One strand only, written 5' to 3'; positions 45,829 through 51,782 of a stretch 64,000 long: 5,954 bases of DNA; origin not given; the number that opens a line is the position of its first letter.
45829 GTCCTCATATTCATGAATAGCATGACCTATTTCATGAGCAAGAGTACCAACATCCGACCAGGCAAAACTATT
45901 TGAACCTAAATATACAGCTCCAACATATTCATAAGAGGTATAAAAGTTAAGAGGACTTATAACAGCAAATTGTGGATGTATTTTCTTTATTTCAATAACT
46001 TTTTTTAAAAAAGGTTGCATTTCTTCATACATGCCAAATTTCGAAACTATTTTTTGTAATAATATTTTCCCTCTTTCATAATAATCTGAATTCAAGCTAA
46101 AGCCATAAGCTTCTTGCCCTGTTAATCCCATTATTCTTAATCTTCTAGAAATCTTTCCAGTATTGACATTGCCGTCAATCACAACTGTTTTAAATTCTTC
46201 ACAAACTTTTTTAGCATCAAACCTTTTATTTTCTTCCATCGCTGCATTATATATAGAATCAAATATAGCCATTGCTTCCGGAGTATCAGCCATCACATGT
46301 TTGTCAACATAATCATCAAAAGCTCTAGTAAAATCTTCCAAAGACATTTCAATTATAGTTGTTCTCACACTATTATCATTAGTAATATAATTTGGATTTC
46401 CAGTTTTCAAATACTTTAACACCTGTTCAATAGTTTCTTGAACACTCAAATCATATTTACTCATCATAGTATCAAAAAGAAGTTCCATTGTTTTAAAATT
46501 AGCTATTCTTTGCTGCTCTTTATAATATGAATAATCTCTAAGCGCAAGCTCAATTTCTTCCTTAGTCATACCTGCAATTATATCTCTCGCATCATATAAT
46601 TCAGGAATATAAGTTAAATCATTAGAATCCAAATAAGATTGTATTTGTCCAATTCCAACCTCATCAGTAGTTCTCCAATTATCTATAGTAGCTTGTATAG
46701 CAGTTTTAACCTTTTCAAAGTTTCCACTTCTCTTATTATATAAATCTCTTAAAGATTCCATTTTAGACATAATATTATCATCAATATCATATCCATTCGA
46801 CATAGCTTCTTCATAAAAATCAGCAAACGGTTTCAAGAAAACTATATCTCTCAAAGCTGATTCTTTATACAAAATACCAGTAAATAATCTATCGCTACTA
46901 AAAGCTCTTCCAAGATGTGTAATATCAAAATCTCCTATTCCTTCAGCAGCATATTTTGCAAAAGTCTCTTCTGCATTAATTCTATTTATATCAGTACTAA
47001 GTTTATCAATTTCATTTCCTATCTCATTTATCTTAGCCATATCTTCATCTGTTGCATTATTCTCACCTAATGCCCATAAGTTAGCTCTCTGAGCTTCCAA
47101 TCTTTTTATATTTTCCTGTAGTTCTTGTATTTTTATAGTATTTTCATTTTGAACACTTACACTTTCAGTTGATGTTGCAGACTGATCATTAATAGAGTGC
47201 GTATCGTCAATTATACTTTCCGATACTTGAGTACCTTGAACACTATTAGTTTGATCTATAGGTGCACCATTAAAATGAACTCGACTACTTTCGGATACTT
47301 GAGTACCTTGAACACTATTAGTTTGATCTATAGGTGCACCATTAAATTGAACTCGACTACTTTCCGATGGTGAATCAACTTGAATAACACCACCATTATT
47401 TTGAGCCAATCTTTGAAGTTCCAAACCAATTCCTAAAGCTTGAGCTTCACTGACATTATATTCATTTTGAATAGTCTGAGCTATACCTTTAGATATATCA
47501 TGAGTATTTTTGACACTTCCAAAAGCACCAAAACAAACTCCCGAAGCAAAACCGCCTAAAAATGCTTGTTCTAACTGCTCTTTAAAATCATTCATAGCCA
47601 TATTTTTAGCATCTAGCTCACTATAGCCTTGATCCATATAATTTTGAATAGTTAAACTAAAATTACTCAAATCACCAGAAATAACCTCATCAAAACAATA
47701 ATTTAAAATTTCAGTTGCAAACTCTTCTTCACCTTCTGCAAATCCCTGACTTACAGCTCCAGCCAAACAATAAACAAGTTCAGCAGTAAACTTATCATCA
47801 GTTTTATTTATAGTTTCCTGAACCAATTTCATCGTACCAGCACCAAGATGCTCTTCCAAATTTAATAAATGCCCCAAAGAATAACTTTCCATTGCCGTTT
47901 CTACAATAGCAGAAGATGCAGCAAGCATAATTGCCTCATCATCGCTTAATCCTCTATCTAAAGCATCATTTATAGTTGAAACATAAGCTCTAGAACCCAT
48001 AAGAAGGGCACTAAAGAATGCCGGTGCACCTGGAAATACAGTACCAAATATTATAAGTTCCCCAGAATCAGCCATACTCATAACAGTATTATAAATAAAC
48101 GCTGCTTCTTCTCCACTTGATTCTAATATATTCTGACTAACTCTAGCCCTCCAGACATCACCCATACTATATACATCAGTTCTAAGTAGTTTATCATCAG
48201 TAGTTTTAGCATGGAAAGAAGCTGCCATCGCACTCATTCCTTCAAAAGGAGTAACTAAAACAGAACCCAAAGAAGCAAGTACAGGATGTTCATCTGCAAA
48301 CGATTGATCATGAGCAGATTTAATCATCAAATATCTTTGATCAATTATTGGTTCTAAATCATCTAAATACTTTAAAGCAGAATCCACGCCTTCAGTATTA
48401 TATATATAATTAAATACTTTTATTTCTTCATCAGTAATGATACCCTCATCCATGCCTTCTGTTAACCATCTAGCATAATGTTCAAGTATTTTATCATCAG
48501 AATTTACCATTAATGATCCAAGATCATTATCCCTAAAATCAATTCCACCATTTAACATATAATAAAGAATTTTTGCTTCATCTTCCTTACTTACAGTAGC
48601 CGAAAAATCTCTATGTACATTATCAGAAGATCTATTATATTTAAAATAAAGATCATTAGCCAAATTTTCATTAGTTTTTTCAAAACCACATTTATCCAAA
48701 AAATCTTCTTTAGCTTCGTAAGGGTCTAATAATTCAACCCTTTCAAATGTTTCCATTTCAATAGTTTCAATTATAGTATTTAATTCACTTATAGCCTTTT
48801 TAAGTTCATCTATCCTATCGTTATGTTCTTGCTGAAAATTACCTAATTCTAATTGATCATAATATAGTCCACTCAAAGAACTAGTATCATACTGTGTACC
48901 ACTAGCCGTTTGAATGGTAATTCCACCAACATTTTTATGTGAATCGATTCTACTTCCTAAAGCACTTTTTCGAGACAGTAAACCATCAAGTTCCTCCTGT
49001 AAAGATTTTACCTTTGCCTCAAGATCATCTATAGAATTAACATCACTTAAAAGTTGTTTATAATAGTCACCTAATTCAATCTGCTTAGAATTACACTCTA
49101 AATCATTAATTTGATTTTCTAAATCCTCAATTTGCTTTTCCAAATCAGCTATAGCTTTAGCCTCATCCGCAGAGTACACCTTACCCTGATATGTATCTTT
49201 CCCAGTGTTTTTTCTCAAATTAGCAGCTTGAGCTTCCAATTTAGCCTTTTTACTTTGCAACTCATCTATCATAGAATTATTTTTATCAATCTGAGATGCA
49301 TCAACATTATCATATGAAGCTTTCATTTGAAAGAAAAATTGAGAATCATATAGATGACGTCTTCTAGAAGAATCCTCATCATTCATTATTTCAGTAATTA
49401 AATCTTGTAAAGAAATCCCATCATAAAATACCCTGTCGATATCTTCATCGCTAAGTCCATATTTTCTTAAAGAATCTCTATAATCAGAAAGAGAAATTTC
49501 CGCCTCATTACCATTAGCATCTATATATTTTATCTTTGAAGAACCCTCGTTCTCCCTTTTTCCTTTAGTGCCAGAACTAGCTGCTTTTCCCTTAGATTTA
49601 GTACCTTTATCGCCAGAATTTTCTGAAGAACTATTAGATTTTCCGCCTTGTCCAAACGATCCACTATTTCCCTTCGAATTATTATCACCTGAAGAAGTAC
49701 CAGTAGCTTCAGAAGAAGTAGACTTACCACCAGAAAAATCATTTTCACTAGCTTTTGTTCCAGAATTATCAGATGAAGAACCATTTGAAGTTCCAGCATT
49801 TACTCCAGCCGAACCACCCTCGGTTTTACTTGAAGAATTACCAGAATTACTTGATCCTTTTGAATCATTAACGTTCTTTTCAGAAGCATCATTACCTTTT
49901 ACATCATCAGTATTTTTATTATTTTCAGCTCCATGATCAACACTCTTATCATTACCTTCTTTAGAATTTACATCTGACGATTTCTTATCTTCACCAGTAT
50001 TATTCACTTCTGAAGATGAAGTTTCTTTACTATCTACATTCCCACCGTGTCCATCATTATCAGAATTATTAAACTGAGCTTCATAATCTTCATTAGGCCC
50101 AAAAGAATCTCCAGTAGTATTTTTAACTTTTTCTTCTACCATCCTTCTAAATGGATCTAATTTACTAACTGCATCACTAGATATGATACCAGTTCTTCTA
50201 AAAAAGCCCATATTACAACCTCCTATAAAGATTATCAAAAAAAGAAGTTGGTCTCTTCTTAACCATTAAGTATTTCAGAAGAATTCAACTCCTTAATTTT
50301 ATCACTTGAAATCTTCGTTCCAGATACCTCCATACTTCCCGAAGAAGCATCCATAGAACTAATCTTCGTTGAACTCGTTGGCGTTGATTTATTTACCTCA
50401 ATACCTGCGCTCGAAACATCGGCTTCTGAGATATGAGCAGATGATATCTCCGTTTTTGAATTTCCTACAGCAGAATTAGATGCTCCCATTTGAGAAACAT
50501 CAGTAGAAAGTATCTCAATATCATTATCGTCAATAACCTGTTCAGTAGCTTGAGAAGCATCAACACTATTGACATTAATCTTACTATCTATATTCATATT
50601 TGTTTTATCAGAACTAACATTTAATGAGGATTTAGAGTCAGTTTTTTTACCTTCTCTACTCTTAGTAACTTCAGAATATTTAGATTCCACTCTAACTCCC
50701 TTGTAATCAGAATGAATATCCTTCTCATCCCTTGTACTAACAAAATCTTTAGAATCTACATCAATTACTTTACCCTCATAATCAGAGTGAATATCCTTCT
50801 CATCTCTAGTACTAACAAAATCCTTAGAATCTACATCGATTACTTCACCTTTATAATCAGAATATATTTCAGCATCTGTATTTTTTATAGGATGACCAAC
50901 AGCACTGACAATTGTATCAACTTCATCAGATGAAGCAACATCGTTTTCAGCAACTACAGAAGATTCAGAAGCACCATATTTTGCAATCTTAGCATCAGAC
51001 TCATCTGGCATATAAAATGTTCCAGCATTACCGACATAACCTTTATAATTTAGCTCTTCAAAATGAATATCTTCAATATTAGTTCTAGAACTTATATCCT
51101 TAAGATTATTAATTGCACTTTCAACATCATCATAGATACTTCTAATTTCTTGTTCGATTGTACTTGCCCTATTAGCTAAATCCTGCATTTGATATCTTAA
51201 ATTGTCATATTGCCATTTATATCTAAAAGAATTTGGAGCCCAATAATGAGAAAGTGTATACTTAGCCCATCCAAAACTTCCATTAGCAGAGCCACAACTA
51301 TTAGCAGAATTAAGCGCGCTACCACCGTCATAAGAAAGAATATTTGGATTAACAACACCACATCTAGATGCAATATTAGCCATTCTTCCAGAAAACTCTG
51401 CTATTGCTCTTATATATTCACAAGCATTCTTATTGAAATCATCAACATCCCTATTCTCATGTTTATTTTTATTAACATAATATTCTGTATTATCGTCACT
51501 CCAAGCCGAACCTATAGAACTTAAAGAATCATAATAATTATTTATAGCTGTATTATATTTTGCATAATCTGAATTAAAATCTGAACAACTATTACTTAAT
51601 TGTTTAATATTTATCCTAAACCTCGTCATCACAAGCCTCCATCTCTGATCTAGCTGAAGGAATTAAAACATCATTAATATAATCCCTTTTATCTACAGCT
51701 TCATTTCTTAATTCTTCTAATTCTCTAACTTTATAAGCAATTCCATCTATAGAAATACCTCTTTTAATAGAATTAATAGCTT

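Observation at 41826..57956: Compact, atypical type VII secretion locus with its own effector module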

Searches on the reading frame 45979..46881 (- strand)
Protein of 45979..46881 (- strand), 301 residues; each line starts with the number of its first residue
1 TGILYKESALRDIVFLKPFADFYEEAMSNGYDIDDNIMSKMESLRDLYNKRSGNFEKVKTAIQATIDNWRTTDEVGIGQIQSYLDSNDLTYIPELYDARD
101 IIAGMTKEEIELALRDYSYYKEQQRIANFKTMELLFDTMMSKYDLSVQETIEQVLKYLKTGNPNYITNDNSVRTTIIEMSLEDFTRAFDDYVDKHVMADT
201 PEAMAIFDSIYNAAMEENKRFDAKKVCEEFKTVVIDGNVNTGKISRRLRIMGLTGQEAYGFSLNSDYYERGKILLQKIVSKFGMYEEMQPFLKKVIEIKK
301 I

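Call 46: search_protein_families(library=pfam, proteins=[window:45979-46881:-], max_evalue=0.5)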
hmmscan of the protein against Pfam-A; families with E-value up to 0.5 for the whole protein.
seq(301 aa): 4 families
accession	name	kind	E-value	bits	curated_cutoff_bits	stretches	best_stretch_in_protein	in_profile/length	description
PF06135.17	IreB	-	5.3e-10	39.8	25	2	56-111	14-70/78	IreB regulatory phosphoprotein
PF19824.4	Tlp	-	0.02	15.6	25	1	50-74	5-29/70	Small, acid-soluble spore protein Tlp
PF16683.11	TGase_elicitor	-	0.067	12.4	25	1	48-109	259-320/361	Transglutaminase elicitor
PF10501.15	Ribosomal_L50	-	0.068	13.8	25.1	0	28-50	50-72/109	Ribosomal subunit 39S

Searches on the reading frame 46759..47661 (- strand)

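Call 46: search_protein_families(library=pfam, proteins=[window:46759-47661:-], max_evalue=0.5)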
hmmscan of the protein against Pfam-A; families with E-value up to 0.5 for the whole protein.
seq(301 aa): 7 families
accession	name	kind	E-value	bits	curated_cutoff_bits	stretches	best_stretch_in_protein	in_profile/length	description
PF14282.11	FlxA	-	0.0017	18.9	26.3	1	161-233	2-73/101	FlxA-like protein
PF21408.2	MTR4-like_stalk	-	0.0024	18.5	24.2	1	171-227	10-61/64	Exosome RNA helicase MTR4-like, stalk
PF04420.19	CHD5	-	0.0084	16.4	29.3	1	192-238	22-68/159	CHD5-like protein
PF04293.20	SpoVR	-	0.024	13.8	27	1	128-210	131-211/407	SpoVR like protein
PF11855.13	DUF3375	-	0.059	12.7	28.6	1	175-231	137-194/474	Protein of unknown function (DUF3375)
PF25764.1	KIF21A_4th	-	0.096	12.8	33.1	1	168-230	53-118/183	KIF21A-like domain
PF16326.10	ABC_tran_CTD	-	0.27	11.9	32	1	178-226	10-58/69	ABC transporter C-terminal domain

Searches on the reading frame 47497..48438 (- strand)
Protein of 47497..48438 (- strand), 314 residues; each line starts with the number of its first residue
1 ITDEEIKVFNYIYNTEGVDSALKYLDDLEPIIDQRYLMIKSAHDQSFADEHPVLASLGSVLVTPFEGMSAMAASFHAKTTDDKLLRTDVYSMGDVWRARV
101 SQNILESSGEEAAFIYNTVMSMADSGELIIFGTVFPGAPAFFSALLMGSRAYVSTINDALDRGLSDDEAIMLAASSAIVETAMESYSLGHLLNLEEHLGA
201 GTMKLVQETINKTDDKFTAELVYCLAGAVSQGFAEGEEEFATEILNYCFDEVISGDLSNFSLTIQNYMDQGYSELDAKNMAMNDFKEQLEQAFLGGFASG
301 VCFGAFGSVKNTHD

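Call 96: search_dna_similar(query=window:47497-48438:-, collection=phages, mode=protein, max_evalue=0.001, max_rows=25)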
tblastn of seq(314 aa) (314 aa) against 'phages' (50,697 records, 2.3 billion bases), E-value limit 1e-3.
No match.

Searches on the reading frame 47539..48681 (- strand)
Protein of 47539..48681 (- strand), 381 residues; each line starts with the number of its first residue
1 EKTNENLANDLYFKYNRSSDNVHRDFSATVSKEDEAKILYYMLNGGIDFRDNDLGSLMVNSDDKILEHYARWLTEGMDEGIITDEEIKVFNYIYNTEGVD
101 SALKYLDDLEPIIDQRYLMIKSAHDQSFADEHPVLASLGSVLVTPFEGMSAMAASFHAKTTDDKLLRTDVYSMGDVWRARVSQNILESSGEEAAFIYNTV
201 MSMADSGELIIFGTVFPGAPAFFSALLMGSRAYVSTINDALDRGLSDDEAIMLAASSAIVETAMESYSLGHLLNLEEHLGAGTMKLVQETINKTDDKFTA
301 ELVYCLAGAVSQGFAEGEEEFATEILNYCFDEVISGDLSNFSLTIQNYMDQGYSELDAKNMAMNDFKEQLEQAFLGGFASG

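Call 46: search_protein_families(library=pfam, proteins=[window:47539-48681:-], max_evalue=0.5)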
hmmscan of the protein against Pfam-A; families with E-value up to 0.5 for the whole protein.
seq(381 aa): 2 families
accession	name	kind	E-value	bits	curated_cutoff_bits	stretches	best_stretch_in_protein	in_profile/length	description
PF25780.1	TPR_IPO5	-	0.17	12.5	27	0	231-300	76-148/172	IPO5-like, TPR repeats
PF16024.10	DUF4785_1st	-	0.22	12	24.2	1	242-298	82-139/145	Domain of unknown function (DUF4785) N-terminal domain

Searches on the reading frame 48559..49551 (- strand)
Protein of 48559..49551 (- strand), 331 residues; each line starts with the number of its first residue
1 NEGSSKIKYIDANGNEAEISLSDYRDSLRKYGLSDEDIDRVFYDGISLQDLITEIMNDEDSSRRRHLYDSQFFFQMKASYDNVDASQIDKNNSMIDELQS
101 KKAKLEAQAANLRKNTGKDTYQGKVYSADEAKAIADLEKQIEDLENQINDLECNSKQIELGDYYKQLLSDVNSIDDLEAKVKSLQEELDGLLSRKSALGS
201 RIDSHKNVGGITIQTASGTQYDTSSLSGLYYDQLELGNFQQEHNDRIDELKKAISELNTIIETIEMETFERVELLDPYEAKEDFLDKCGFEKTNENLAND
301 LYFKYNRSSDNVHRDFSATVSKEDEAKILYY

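Call 46: search_protein_families(library=pfam, proteins=[window:48559-49551:-], max_evalue=0.5)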
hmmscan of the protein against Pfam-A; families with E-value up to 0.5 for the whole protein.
seq(331 aa): 32 families (the best 25 are shown)
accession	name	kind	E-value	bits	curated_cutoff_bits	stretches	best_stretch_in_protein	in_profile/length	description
PF23991.1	DUF7310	-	2.8e-05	24.9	40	0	128-154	26-52/83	Coiled-coil region of unknown function (DUF7310)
PF01920.25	Prefoldin_2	-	7.8e-05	23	27.6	1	129-159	59-89/106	Prefoldin subunit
PF10046.14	BLOC1_2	-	0.004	17.9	33.4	0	94-159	28-92/96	Biogenesis of lysosome-related organelles complex-1 subunit 2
PF01166.23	TSC22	-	0.0047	17.5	30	0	94-120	22-48/57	TSC-22/dip/bun family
PF14362.11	DUF4407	-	0.0051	16.6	31.3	1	78-208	126-259/297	Domain of unknown function (DUF4407)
PF16326.10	ABC_tran_CTD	-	0.0054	17.4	32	1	130-189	6-58/69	ABC transporter C-terminal domain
PF12329.13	TMF_DNA_bd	-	0.015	15.8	35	0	161-206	22-67/74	TATA element modulatory factor 1 DNA binding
PF05531.17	NPV_P10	-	0.018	16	29.8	0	132-187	11-64/75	Nucleopolyhedrovirus P10 protein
PF06825.17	HSBP1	-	0.018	15.3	28.6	0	134-152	29-47/51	Heat shock factor binding protein 1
PF18904.5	DUF5660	-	0.019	15.6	24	1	134-195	17-79/109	Domain of unknown function (DUF5660)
PF25764.1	KIF21A_4th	-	0.025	14.7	33.1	0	92-156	60-121/183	KIF21A-like domain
PF24481.2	CT398_CC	-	0.035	14.4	27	1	63-203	14-147/180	CT398-like coiled coil hairpin domain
PF04102.17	SlyX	-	0.036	15.1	30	0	131-155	30-54/67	SlyX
PF04513.17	Baculo_PEP_C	-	0.037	14.5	38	1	133-193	32-99/140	Baculovirus polyhedron envelope protein, PEP, C terminus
PF05873.17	Mt_ATP-synt_D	-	0.043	14.1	27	0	235-280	98-142/154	ATP synthase D chain, mitochondrial (ATP5H)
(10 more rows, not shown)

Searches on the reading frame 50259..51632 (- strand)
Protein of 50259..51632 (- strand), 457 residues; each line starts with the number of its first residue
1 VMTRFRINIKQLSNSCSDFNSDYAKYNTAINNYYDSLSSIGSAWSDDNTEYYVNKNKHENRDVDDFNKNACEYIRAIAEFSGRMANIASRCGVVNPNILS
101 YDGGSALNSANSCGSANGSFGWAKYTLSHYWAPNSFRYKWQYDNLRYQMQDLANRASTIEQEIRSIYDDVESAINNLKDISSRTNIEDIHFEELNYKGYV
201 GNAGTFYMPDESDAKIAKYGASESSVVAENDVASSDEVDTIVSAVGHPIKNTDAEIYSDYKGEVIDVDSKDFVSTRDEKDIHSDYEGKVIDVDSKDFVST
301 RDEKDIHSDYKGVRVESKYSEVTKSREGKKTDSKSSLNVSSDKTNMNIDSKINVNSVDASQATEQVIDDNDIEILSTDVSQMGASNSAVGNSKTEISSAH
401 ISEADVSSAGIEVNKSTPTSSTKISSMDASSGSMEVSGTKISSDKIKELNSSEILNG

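Call 3: search_protein_families(library=pfam, proteins=[window:50259-51632:-], max_evalue=0.1)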
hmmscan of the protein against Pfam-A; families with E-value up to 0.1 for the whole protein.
window:50259-51632:- (457 aa): 1 family
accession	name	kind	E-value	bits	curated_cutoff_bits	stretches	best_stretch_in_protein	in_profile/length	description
PF06013.18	WXG100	-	0.0085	16.8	27.3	0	148-178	8-38/86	Proteins of 100 residues with WXG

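Call 5: search_protein_families(library=ncbifam, proteins=[window:50259-51632:-], max_evalue=0.1)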
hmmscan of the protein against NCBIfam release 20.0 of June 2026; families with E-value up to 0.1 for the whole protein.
window:50259-51632:- (457 aa): 1 family
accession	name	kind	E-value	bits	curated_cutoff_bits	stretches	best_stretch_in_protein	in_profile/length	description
TIGR03930.1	WXG100_ESAT6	subfamily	0.034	14.3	44.85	0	148-178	8-38/90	WXG100 family type VII secretion target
